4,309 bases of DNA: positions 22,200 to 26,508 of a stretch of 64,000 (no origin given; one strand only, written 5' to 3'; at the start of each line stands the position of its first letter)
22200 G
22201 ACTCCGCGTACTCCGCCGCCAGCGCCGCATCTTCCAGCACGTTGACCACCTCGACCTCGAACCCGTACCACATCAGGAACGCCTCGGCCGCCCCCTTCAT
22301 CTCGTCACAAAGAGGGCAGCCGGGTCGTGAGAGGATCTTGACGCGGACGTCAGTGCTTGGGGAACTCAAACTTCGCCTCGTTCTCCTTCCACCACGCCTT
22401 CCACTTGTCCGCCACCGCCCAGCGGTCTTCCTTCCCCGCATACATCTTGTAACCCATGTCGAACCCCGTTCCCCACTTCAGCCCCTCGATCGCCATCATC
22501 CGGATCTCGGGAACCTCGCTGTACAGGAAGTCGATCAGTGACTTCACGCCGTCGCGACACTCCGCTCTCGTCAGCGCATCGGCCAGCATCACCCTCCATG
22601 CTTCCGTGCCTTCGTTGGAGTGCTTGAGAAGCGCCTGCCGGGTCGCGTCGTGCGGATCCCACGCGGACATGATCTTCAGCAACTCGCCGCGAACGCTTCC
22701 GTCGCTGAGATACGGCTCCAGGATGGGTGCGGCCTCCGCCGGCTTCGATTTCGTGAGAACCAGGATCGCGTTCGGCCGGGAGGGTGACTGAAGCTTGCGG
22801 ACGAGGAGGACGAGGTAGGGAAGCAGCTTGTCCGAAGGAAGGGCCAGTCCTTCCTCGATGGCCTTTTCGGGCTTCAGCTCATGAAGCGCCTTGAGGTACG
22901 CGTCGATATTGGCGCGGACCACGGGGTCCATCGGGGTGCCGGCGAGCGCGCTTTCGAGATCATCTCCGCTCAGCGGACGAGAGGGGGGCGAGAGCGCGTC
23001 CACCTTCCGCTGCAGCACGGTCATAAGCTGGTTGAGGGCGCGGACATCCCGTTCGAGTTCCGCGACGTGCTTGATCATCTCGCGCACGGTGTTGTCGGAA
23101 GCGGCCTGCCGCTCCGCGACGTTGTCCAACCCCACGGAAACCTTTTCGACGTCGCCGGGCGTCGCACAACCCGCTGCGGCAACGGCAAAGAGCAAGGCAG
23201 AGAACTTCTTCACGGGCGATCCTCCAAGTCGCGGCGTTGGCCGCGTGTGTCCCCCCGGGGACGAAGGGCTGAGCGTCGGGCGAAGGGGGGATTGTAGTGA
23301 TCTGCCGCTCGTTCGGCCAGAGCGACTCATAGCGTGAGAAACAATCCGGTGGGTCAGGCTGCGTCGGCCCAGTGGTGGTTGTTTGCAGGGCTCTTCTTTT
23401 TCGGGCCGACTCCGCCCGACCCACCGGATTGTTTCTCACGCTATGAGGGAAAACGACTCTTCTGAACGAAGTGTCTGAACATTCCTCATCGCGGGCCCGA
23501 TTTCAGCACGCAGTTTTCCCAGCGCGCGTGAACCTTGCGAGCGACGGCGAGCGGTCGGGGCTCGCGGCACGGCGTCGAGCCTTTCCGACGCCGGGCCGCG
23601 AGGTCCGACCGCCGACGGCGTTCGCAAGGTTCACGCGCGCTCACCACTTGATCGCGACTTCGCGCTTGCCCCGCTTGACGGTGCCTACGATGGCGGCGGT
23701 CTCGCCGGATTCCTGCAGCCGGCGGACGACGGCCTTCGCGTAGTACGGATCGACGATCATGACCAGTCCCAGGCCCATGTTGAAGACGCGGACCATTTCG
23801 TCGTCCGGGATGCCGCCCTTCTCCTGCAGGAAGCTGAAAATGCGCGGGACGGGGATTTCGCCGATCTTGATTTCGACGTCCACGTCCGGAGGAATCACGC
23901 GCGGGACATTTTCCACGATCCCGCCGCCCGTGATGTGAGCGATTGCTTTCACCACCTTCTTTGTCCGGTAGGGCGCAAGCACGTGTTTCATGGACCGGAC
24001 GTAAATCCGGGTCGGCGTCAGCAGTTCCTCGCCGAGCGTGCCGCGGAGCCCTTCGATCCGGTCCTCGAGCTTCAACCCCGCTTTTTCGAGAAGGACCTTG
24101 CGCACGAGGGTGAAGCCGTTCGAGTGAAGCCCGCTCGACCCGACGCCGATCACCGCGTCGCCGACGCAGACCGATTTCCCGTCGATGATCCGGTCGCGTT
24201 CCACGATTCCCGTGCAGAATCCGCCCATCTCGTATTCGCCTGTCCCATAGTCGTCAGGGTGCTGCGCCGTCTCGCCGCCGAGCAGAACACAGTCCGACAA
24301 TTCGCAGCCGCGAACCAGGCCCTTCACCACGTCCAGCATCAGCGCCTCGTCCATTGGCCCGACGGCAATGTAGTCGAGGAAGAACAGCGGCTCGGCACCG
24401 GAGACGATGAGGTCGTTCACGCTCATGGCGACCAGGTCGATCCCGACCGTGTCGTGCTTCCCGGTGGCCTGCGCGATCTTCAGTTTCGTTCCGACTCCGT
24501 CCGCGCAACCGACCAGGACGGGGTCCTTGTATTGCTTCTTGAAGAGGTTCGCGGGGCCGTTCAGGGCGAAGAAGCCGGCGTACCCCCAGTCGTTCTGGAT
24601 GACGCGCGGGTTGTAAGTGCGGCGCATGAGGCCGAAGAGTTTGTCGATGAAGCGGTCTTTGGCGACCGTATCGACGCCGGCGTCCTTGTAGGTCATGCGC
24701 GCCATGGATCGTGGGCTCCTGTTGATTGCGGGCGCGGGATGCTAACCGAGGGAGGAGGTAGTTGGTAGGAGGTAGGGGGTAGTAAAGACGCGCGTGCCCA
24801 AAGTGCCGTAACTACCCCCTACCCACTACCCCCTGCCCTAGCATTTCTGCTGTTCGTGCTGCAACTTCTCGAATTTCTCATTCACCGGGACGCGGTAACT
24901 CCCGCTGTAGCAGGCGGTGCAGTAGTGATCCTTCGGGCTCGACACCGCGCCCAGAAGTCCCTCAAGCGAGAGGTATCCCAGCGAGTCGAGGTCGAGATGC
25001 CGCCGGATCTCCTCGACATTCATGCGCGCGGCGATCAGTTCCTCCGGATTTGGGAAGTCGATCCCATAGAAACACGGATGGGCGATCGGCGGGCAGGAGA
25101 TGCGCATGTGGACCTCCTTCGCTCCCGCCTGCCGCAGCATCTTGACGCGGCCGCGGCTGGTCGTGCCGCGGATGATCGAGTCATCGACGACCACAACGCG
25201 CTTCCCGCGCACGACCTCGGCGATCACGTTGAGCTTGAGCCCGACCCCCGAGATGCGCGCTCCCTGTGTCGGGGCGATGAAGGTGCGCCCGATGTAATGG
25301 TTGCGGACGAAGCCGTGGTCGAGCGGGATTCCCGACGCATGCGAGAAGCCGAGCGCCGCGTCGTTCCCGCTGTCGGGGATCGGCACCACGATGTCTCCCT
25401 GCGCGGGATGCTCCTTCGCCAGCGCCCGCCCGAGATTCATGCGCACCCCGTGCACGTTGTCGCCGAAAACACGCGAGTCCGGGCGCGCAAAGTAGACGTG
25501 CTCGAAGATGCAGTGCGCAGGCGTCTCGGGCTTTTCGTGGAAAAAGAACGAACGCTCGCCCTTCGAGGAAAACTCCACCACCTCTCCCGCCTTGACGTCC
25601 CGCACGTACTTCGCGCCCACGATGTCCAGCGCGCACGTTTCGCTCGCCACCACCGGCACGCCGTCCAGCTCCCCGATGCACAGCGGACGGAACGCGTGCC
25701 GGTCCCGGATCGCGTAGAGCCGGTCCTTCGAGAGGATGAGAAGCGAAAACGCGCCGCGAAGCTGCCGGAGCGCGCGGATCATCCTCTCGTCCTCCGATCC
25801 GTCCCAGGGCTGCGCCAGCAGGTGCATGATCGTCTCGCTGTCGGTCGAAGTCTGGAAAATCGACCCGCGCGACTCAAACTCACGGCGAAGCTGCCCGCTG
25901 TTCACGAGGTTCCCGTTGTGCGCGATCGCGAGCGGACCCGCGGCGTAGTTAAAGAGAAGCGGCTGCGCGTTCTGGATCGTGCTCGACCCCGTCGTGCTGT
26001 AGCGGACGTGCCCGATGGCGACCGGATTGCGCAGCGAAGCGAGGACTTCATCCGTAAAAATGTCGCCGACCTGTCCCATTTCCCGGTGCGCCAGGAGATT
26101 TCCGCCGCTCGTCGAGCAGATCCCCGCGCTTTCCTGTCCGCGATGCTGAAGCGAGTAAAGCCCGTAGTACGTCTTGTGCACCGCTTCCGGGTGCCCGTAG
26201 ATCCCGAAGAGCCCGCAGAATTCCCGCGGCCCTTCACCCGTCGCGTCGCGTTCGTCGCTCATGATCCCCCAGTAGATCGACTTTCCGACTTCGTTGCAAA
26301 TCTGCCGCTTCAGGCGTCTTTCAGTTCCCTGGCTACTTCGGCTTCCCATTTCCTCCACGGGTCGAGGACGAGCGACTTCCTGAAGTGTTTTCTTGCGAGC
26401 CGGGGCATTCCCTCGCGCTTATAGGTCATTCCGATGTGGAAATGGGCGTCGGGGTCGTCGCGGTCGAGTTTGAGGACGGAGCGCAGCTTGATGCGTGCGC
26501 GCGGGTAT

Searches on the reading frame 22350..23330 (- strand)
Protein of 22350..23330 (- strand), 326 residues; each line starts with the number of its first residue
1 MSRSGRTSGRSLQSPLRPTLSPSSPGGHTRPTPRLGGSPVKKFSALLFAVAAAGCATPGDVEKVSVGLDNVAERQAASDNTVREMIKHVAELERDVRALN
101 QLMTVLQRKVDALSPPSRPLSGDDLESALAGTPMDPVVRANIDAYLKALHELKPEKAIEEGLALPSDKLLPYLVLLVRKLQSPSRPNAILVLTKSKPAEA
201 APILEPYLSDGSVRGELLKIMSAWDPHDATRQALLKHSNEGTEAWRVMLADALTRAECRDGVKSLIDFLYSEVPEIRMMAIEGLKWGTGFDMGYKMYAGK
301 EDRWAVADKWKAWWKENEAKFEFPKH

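Call 67: search_protein_families(library=pfam, proteins=[window:22350-23330:-], max_evalue=0.001)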
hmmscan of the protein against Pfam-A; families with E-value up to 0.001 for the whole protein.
window:22350-23330:- (326 aa): 1 family
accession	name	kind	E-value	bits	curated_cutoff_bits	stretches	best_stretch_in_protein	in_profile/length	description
PF13646.12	HEAT_2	-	6.6e-05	23.6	27.7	0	233-286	7-57/88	HEAT repeats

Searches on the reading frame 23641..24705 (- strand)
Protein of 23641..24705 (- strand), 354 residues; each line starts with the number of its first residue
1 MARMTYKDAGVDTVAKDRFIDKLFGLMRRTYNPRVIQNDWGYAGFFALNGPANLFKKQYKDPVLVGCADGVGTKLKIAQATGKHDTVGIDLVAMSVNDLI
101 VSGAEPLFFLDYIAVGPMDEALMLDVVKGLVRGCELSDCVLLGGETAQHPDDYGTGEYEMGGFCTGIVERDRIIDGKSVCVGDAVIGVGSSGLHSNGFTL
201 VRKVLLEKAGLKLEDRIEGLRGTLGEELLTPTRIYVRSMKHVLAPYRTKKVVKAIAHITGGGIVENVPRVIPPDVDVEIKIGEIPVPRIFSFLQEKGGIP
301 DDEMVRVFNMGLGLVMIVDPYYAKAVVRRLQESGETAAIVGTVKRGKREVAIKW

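Call 67: search_protein_families(library=pfam, proteins=[window:23641-24705:-], max_evalue=0.001)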
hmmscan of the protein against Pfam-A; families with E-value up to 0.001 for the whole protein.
window:23641-24705:- (354 aa): 2 families
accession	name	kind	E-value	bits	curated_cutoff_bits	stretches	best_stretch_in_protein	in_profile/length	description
PF02769.27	AIRS_C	-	3.9e-28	99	23.1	1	181-351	2-153/156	AIR synthase related protein, C-terminal domain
PF00586.29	AIRS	-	1.7e-19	70.7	24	1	64-168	15-112/112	AIR synthase related protein, N-terminal domain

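Call 68: search_protein_families(library=ncbifam, proteins=[window:23641-24705:-], max_evalue=0.00001)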
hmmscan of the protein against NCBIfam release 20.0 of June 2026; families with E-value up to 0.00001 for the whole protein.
window:23641-24705:- (354 aa): 3 families
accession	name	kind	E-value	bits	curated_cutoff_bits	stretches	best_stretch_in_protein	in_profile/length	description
TIGR00878.1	purM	equivalog_domain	2.2e-118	395.2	236.35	1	4-345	1-331/332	phosphoribosylformylglycinamidine cyclo-ligase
TIGR01379.1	thiL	equivalog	2.2e-10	40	184.15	1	66-207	40-172/320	thiamine-phosphate kinase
TIGR02124.1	hypE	equivalog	1.7e-07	30.5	251.6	1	91-351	69-309/332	hydrogenase expression/formation protein HypE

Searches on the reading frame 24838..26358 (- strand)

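Call 66: search_protein_families(library=pfam, proteins=[window:24838-26358:-], max_evalue=0.001)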
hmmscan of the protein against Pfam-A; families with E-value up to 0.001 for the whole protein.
window:24838-26358:- (506 aa): 4 families
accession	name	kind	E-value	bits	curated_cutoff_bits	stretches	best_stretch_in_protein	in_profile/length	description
PF13522.11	GATase_6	-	4.6e-20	72.4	27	1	110-240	9-130/130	Glutamine amidotransferase domain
PF13537.11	GATase_7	-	7.6e-19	68.4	25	1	126-244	8-121/123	Glutamine amidotransferase domain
PF13230.11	GATase_4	-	2.9e-06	26.8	23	1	109-183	69-139/272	Glutamine amidotransferases class-II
PF00156.33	Pribosyltran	-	0.00041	20.1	26.3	1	380-419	82-121/158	Phosphoribosyl transferase domain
